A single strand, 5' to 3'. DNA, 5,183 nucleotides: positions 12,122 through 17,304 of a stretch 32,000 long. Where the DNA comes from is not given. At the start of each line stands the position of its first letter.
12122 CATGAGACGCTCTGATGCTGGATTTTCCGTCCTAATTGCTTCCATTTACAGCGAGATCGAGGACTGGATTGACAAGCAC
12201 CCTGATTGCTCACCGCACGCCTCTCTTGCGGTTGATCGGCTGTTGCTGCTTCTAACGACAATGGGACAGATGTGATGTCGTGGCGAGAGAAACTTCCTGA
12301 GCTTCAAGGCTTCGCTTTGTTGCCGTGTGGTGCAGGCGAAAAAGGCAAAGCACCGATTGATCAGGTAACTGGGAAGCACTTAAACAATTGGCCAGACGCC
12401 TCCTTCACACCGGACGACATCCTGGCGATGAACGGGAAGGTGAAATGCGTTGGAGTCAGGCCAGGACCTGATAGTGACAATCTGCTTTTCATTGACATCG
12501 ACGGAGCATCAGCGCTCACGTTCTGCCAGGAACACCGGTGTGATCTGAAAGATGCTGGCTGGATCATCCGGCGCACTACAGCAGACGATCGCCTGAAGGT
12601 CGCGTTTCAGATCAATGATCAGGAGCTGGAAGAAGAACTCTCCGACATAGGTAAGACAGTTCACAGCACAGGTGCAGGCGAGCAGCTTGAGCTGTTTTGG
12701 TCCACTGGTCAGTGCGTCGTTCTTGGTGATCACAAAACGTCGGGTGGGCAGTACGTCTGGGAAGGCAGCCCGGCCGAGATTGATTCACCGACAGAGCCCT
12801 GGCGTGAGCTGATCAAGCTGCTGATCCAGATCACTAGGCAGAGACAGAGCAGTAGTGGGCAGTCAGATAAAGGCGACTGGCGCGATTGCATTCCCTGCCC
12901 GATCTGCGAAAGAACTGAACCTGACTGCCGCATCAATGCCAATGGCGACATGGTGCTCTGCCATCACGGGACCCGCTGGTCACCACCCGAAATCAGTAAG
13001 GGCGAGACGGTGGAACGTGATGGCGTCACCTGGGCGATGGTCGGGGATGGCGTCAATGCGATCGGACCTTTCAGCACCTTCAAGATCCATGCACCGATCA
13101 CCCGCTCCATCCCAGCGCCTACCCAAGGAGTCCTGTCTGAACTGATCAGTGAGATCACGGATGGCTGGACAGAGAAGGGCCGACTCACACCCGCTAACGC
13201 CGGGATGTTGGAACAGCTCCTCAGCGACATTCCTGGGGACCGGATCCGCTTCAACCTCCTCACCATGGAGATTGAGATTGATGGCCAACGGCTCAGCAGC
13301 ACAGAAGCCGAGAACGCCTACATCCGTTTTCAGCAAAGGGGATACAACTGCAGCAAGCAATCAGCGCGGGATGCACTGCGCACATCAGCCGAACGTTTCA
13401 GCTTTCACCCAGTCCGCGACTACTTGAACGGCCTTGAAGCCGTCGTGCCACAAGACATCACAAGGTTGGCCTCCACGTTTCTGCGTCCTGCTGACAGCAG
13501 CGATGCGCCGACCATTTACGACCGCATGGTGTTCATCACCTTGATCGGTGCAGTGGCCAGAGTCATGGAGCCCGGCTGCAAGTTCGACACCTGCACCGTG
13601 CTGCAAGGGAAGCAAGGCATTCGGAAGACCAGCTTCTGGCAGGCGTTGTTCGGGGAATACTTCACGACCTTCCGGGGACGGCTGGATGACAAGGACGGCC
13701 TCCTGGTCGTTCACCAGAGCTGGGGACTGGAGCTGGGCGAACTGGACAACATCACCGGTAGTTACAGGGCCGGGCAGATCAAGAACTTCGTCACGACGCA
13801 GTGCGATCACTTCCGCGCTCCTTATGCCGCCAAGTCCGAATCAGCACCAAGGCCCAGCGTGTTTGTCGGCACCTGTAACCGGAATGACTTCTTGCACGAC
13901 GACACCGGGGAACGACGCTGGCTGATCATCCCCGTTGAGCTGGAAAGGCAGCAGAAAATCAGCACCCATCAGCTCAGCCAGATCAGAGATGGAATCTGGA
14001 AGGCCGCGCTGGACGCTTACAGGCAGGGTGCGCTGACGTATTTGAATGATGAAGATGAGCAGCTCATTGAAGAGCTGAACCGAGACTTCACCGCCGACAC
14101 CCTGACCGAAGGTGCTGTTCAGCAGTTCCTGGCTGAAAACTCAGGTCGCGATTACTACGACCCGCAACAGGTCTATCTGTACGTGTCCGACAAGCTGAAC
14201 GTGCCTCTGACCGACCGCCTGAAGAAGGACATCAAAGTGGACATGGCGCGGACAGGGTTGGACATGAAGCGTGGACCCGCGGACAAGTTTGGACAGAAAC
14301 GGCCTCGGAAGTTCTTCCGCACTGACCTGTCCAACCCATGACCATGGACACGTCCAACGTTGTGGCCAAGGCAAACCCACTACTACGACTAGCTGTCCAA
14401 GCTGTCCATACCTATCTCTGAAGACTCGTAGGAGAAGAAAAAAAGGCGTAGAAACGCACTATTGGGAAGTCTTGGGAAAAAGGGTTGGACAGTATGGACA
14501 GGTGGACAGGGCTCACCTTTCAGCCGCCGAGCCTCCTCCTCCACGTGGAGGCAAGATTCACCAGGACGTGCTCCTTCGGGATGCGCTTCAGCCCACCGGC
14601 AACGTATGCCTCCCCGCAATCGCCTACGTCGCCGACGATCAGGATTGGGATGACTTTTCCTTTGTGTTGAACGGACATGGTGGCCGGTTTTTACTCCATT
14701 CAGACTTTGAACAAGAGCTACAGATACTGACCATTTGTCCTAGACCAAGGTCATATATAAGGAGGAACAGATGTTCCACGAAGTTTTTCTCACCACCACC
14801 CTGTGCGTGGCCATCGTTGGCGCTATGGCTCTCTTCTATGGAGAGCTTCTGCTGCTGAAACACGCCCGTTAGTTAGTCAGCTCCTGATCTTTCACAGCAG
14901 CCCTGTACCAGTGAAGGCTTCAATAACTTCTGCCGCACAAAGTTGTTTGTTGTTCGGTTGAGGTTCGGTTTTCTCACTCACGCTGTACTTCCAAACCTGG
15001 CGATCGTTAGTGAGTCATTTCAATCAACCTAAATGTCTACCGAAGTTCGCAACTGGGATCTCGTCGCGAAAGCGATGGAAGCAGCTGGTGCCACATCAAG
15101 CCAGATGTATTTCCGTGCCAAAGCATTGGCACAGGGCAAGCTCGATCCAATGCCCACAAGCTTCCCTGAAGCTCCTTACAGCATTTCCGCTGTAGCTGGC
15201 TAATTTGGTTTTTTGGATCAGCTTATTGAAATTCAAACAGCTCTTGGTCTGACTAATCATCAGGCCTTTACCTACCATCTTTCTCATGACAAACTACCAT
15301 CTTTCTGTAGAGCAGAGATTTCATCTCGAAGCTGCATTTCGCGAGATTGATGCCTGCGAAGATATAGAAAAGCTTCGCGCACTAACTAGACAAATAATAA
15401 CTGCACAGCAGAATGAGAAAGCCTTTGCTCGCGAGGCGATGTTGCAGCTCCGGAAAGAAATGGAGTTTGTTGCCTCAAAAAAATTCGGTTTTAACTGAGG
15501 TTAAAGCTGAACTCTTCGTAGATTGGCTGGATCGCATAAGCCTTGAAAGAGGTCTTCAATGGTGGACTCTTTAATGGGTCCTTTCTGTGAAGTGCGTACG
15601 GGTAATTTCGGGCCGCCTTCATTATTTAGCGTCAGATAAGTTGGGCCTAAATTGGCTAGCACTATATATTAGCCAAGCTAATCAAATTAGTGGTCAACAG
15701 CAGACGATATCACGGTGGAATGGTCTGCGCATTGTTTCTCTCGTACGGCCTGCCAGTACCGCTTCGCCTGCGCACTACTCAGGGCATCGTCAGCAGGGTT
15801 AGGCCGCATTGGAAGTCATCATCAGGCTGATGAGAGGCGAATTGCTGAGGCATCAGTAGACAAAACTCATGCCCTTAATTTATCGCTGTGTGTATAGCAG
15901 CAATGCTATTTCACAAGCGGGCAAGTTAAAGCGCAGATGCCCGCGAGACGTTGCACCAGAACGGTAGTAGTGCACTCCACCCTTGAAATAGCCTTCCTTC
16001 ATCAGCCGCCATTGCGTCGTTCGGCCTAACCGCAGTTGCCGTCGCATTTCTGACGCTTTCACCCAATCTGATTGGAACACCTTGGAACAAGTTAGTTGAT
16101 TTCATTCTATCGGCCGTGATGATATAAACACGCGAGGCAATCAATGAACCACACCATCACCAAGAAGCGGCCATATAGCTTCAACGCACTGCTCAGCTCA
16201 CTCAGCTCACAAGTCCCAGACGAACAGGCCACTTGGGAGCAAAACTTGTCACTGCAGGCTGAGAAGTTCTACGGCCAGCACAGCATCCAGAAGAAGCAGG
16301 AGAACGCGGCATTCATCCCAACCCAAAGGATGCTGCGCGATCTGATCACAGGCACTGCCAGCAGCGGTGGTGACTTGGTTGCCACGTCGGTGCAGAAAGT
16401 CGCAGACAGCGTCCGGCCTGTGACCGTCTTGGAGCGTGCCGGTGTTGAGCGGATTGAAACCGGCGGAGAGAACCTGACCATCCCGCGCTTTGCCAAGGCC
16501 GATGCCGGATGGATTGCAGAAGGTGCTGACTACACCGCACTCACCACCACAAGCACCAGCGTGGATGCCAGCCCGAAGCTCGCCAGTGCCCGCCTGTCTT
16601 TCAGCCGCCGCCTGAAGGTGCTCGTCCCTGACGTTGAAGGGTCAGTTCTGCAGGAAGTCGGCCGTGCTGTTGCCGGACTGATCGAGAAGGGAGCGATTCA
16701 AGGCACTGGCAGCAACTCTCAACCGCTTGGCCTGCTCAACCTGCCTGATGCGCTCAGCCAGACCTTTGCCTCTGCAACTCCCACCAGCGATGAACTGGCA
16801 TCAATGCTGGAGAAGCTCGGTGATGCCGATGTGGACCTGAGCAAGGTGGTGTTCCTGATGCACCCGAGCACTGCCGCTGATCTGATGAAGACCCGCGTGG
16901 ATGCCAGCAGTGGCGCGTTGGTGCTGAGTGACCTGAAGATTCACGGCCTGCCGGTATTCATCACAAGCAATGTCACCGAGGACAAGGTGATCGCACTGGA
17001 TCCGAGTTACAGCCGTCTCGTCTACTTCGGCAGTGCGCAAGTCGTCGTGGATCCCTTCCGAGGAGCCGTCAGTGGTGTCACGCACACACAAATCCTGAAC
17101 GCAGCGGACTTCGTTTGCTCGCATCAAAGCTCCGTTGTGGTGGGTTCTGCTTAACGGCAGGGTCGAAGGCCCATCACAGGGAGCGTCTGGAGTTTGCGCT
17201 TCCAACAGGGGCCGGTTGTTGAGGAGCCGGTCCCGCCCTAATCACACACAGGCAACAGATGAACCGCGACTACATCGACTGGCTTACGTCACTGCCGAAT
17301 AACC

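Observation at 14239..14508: Dense GGACA iteron field overlapping and following the replicase 3' end: putative island origin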

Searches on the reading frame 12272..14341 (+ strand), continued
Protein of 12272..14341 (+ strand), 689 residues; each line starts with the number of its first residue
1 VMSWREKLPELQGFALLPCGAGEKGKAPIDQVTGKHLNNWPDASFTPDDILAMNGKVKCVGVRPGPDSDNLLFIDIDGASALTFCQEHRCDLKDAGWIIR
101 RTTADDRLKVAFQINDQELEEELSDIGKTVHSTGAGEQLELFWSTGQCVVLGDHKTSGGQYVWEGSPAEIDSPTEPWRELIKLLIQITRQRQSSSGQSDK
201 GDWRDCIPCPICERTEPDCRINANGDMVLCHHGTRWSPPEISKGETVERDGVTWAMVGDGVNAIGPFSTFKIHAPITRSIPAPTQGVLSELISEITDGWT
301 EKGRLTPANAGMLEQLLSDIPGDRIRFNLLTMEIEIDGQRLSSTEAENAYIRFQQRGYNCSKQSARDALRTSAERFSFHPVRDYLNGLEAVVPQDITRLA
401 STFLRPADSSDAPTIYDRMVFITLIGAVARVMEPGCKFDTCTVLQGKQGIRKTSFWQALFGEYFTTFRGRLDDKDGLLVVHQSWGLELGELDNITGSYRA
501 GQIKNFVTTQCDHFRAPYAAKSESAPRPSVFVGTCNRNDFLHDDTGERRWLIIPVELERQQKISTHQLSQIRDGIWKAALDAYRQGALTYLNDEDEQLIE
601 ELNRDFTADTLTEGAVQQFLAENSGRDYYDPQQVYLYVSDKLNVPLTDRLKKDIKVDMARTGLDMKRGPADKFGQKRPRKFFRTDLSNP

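Call 86: get_annotated_region(hit=H1, flank=3000)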
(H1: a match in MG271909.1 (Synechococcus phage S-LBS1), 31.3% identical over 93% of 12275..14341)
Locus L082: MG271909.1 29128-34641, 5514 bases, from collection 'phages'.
description: Synechococcus phage S-LBS1, complete genome.
organism: Synechococcus phage S-LBS1 (NCBI taxid 2008320)
taxonomy: Viruses; Duplodnaviria; Heunggongvirae; Uroviricota; Caudoviricetes
host: Synechococcus sp. TCC793; source: surface water from Lake Bourget; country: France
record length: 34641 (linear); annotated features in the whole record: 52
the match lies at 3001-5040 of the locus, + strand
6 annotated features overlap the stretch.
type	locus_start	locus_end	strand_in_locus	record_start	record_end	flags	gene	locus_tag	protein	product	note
CDS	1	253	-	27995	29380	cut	-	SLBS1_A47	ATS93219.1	superfamily II DNA or RNA helicase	-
CDS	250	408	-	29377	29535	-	-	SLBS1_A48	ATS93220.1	hypothetical protein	-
CDS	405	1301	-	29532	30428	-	-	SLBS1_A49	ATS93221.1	DNA modification methylase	-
CDS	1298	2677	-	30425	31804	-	-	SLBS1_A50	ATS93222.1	superfamily II DNA or RNA helicase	-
CDS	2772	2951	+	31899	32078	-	-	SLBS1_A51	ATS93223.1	hypothetical protein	-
CDS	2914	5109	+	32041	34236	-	-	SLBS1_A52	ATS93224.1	bifunctional DNA primase and polymerase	-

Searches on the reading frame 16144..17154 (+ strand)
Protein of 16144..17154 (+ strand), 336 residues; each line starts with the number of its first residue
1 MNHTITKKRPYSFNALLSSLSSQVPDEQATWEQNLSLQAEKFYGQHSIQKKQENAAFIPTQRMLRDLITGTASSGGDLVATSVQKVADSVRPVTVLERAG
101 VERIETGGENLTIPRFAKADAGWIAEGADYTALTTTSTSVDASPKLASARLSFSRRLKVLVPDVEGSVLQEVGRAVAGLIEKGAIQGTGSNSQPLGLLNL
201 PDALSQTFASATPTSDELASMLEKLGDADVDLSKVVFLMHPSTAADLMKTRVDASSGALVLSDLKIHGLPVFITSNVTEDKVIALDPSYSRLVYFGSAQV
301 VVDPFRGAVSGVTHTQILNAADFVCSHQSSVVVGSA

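Call 7: search_protein_families(library=pfam, proteins=[window:16144-17154:+], max_evalue=0.01)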
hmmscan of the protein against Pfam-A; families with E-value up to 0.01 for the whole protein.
window:16144-17154:+ (336 aa): 1 family
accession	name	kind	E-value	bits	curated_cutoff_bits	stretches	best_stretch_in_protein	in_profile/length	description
PF05065.19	Phage_capsid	-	1.9e-19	70.6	24.2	1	93-334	21-278/280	Phage capsid family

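Call 40: search_protein_families(library=phrogs, proteins=[window:16144-17154:+], max_evalue=0.01)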
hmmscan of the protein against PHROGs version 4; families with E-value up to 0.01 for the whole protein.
window:16144-17154:+ (336 aa): 3 families
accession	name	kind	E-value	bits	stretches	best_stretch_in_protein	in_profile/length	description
phrog_617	-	head and packaging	1.2e-32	114.6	1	8-334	275-621/626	major head protein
phrog_10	-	head and packaging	7.1e-26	92.4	1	45-300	334-599/752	major head protein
phrog_544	-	head and packaging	0.0027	18.2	0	219-293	152-224/282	major head protein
